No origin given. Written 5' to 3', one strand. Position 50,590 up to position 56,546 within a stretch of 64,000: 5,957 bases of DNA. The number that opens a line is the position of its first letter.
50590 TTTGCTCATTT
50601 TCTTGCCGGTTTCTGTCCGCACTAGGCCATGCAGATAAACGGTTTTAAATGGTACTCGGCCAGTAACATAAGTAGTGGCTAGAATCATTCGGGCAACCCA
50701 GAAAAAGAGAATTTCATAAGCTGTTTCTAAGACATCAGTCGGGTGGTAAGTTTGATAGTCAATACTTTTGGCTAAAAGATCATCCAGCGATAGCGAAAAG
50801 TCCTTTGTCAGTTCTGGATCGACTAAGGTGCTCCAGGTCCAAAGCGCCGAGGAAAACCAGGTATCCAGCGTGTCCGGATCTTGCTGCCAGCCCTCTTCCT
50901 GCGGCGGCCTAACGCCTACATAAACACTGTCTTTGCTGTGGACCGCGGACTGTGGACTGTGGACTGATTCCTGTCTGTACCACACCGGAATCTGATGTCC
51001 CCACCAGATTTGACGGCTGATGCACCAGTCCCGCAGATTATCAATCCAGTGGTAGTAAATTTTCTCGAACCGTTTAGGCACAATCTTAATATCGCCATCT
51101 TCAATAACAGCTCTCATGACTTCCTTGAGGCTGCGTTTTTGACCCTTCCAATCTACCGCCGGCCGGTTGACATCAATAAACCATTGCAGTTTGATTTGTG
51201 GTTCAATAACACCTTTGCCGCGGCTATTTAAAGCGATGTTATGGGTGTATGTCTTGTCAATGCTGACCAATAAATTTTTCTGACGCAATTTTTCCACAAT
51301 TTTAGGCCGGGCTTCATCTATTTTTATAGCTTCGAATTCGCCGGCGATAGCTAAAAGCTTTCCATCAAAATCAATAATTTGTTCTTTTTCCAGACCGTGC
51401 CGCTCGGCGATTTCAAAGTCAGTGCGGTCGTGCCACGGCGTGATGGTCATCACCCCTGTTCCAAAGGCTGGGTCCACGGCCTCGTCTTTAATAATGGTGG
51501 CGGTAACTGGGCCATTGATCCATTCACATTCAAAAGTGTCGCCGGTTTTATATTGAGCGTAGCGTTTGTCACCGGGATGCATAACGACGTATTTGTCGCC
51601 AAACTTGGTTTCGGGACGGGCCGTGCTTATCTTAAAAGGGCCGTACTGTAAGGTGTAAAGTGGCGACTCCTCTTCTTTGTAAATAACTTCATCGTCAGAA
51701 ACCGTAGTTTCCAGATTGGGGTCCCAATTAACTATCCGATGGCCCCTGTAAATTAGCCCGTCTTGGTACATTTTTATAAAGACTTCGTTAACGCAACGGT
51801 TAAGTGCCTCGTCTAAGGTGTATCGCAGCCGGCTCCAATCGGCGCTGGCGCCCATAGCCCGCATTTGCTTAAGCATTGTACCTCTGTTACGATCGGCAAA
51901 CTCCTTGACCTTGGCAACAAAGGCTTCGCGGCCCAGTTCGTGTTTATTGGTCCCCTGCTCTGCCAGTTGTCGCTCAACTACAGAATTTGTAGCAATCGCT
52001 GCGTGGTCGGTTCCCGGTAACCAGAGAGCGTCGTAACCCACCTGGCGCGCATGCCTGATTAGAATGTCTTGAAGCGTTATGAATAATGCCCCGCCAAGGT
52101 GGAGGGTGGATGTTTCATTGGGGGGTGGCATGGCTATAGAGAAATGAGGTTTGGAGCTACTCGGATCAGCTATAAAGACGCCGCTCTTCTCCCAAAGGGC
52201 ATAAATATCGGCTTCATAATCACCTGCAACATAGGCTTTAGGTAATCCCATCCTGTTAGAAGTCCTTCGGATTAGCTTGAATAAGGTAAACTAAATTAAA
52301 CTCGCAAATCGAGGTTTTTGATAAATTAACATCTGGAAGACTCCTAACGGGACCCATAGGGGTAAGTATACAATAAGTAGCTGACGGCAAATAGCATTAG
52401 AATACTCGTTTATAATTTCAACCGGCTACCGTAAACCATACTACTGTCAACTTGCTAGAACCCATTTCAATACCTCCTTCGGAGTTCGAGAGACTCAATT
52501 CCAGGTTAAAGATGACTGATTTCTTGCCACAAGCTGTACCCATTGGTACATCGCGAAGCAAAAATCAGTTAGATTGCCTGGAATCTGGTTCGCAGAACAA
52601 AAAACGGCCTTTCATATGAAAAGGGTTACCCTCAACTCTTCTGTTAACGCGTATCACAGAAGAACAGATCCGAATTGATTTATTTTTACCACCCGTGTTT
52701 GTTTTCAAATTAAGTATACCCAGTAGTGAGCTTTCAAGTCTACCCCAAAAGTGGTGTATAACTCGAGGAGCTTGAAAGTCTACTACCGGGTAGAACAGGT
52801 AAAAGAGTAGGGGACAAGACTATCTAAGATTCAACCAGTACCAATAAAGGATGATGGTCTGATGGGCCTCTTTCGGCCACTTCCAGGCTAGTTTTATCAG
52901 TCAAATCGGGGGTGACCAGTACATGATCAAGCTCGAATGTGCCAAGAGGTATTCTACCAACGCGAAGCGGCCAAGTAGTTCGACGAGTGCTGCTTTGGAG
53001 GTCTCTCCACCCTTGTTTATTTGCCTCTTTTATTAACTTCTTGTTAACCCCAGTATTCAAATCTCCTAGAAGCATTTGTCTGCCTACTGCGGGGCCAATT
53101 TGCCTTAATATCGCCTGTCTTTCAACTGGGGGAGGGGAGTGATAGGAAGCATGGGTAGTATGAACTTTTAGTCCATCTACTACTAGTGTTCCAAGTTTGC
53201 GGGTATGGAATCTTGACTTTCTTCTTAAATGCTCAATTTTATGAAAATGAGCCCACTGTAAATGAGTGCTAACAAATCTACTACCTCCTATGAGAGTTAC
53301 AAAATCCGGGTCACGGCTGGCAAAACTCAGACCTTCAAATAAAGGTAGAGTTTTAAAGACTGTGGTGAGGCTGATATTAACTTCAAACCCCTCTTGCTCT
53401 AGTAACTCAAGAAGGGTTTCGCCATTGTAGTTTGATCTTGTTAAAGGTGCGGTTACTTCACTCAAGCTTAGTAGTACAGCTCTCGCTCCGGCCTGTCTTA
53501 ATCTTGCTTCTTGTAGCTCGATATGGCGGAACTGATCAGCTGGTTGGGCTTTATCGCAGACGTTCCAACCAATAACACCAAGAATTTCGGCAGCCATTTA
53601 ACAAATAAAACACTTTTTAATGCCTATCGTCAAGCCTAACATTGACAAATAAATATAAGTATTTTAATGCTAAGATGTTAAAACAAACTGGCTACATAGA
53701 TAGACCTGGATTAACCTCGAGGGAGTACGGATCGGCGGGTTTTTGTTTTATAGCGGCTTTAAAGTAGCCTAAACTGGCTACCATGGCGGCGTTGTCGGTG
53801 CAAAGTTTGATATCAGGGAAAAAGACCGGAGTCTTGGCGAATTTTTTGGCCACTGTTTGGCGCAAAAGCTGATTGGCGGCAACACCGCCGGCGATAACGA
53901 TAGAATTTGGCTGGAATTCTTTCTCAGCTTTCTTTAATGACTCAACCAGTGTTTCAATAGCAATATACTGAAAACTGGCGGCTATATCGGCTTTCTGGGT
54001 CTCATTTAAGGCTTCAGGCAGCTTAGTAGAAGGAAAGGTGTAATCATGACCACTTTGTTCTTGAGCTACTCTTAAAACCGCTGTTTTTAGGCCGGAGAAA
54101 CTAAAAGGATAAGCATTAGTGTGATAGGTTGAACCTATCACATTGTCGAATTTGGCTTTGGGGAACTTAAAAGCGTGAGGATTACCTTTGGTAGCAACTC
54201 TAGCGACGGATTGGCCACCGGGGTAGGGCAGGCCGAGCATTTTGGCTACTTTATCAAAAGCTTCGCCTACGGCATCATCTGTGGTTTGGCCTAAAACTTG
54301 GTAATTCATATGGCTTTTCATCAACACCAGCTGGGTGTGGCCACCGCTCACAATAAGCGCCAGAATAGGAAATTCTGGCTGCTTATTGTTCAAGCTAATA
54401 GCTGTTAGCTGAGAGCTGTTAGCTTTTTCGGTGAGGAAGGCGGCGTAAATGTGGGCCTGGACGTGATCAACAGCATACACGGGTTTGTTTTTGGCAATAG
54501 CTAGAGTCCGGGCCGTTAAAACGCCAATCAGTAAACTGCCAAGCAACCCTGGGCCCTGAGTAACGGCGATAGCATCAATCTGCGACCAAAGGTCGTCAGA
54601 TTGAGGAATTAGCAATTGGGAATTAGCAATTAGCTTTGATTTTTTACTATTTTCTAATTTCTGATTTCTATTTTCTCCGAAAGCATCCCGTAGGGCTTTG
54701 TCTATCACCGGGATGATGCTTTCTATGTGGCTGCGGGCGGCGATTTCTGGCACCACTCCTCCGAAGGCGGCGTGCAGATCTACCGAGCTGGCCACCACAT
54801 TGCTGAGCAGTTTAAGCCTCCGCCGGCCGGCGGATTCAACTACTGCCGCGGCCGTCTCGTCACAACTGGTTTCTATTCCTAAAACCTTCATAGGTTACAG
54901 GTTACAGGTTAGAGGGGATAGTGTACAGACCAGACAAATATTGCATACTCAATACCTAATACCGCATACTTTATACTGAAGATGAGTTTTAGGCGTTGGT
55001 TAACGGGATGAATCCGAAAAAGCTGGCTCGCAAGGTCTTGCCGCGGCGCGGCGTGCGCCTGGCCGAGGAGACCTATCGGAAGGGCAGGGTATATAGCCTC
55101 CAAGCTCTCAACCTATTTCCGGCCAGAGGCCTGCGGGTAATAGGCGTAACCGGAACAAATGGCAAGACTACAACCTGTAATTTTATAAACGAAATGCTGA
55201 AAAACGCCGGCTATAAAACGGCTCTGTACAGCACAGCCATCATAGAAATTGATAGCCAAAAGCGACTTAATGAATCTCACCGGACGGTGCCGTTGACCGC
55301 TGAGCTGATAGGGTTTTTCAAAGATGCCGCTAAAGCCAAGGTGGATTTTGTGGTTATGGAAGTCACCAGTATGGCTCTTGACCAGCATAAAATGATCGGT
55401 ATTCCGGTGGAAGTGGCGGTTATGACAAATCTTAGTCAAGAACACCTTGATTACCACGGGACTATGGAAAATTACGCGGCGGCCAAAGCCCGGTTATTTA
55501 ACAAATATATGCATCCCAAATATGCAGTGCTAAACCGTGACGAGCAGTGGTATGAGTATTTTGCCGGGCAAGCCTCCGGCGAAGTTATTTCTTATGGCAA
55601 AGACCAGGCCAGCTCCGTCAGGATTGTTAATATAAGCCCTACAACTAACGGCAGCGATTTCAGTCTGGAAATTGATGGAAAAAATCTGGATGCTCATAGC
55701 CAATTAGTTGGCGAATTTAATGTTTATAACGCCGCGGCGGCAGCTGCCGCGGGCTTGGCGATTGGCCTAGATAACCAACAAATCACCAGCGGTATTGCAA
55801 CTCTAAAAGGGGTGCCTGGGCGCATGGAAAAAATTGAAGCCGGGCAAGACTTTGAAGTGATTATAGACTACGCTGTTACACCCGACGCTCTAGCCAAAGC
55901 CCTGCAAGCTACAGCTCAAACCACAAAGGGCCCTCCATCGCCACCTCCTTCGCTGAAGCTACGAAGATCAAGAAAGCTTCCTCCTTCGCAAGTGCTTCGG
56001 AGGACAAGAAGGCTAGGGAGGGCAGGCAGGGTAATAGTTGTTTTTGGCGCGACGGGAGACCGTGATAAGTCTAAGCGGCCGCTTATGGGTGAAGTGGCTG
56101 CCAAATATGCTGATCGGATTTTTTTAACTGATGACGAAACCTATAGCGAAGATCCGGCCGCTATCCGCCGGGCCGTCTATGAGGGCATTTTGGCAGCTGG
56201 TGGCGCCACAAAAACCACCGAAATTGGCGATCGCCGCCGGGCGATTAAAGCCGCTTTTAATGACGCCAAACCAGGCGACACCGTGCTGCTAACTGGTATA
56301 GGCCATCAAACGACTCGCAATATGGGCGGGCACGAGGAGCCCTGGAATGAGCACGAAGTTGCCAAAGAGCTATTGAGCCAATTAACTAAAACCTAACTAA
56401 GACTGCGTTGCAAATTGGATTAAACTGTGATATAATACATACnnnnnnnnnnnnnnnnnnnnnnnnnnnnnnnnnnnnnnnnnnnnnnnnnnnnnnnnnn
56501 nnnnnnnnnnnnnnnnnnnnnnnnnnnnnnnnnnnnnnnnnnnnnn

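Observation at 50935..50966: The tgtggac word repeat is shared between a T4SS intergenic spacer and the valS coding sequence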

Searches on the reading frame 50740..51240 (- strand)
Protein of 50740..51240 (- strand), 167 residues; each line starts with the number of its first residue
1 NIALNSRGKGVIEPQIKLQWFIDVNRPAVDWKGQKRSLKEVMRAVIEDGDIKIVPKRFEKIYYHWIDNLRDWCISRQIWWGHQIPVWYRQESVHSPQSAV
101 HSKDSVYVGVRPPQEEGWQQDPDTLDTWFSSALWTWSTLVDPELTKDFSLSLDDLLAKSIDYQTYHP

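Call 51: search_solved_structures(query=window:50740-51240:-, show_alignments=2, max_evalue=0.00001)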
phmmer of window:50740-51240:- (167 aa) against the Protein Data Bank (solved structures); distinct sequences matched with E-value up to 0.00001: 3.
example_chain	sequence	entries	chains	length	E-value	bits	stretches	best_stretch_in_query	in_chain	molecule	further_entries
1gax_A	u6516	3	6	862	2.1e-23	86.3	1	32-150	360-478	VALYL-TRNA SYNTHETASE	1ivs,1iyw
8wnf_A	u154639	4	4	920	7.2e-06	29.2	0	17-85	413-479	Isoleucine--tRNA ligase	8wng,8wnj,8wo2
8wni_A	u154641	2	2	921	7.2e-06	29.2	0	17-85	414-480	Isoleucine--tRNA ligase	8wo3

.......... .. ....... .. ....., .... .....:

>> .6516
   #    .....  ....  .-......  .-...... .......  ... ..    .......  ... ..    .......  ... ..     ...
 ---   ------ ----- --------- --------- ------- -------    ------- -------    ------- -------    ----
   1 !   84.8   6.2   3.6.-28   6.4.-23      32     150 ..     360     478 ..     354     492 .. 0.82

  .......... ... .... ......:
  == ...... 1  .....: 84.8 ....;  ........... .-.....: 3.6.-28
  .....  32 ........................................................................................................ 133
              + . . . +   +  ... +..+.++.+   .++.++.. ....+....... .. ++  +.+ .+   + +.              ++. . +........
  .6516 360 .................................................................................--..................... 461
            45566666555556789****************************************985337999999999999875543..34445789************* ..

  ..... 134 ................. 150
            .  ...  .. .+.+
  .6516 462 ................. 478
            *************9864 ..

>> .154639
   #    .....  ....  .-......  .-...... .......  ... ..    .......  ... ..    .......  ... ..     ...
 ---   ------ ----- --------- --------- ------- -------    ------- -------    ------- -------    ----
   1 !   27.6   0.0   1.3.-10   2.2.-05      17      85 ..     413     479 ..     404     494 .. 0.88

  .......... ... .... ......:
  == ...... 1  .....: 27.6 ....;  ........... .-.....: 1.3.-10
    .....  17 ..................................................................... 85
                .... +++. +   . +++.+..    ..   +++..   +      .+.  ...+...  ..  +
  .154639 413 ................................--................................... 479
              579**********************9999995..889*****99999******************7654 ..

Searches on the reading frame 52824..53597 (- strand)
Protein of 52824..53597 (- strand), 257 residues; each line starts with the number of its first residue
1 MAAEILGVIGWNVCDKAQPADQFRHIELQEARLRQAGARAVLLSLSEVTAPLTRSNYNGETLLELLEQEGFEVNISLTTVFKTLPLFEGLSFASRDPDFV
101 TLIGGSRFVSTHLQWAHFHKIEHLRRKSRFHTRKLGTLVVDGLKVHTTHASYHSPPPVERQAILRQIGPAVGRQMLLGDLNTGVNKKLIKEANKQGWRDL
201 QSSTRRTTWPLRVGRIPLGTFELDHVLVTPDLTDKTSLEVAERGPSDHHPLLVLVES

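Call 87: search_protein_families(library=pfam, proteins=[window:52824-53597:-], max_evalue=0.001)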
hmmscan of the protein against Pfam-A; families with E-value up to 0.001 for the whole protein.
window:52824-53597:- (257 aa): 1 family
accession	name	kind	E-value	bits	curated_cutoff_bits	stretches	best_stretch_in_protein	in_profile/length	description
PF03372.29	Exo_endo_phos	-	5.1e-05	23.6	24.5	1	147-248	121-225/225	Endonuclease/Exonuclease/phosphatase family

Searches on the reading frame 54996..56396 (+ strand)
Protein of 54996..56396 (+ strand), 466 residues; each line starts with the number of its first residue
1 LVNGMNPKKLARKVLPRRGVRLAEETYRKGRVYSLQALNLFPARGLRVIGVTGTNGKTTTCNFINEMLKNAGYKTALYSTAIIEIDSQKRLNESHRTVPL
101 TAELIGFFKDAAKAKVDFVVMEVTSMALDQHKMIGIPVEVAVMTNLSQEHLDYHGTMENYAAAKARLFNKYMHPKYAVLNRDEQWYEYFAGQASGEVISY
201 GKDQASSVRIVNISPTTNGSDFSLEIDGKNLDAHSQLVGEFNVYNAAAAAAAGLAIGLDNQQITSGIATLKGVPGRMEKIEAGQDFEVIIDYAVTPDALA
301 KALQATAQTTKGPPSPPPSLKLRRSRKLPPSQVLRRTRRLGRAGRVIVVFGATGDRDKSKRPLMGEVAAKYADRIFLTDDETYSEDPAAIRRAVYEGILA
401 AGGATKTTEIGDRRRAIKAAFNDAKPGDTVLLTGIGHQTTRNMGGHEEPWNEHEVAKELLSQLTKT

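Call 87: search_protein_families(library=pfam, proteins=[window:54996-56396:+], max_evalue=0.001)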
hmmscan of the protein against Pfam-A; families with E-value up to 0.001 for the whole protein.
window:54996-56396:+ (466 aa): 2 families
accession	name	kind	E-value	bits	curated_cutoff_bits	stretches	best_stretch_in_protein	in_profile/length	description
PF08245.18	Mur_ligase_M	-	3.8e-52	177.6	24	1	51-252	1-199/200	Mur ligase middle domain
PF02875.26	Mur_ligase_C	-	5.3e-27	95.6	28.4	2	333-434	28-125/127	Mur ligase, glutamate ligase domain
